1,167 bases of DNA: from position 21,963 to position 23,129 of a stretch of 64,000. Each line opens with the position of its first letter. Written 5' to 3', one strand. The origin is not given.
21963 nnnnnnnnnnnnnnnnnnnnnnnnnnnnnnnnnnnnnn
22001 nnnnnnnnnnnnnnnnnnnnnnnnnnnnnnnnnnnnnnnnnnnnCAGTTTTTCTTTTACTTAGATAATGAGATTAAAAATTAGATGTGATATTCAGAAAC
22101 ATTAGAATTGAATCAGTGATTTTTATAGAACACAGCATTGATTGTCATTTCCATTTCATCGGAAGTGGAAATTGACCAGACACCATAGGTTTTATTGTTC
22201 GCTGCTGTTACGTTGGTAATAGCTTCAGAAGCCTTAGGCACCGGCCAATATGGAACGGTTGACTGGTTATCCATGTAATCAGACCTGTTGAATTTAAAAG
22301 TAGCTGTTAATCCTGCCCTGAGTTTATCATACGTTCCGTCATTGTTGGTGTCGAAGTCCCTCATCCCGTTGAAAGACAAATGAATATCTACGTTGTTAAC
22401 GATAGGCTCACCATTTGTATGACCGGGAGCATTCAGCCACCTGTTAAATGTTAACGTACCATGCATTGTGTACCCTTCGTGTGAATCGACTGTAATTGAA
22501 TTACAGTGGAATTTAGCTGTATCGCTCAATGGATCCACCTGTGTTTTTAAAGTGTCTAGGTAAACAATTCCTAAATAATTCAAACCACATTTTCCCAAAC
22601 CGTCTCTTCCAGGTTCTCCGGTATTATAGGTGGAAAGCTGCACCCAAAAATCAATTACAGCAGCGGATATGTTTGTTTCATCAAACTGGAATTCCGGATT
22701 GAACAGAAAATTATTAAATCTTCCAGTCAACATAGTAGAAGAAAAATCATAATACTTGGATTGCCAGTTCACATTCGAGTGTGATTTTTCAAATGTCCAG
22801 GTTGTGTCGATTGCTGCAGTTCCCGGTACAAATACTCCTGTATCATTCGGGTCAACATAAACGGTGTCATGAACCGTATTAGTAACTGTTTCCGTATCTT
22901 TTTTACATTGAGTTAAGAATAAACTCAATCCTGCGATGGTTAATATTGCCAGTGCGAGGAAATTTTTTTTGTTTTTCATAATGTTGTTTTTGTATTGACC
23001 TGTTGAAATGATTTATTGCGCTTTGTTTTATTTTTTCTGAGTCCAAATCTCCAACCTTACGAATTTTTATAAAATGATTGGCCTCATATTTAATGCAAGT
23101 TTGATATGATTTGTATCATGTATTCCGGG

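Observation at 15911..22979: Orphan NrfCD/NosGH-like quinol-dehydrogenase module embedded in an 8-gene lipoprotein/cytochrome/OM-barrel operon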

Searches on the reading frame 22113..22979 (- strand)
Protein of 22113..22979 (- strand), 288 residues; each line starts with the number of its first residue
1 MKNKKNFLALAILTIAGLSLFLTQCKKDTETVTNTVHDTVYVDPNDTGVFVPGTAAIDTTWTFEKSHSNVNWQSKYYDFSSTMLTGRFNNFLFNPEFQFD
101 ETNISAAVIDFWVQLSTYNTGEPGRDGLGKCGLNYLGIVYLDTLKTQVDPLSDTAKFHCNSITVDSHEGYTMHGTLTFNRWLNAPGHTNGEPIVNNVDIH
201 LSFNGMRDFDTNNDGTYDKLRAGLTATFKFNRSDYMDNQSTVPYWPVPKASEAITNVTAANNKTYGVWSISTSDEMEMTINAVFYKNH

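Call 3: search_protein_families(library=pfam, proteins=[window:22113-22979:-], max_evalue=0.01)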
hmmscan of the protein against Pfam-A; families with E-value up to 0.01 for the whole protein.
window:22113-22979:- (288 aa): 1 family
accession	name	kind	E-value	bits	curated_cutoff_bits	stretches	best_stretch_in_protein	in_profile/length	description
PF04264.18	YceI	-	4.3e-09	37.3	23.7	1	61-283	1-149/150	YceI-like domain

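Call 4: search_protein_families(library=ncbifam, proteins=[window:22113-22979:-], max_evalue=0.01)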
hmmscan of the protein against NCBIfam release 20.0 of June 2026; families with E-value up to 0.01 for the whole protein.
window:22113-22979:- (288 aa): 1 family
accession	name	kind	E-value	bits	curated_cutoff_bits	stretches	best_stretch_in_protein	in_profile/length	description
NF002994.0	PRK03757.1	equivalog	7.3e-05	22.6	232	1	60-179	26-129/191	YceI family protein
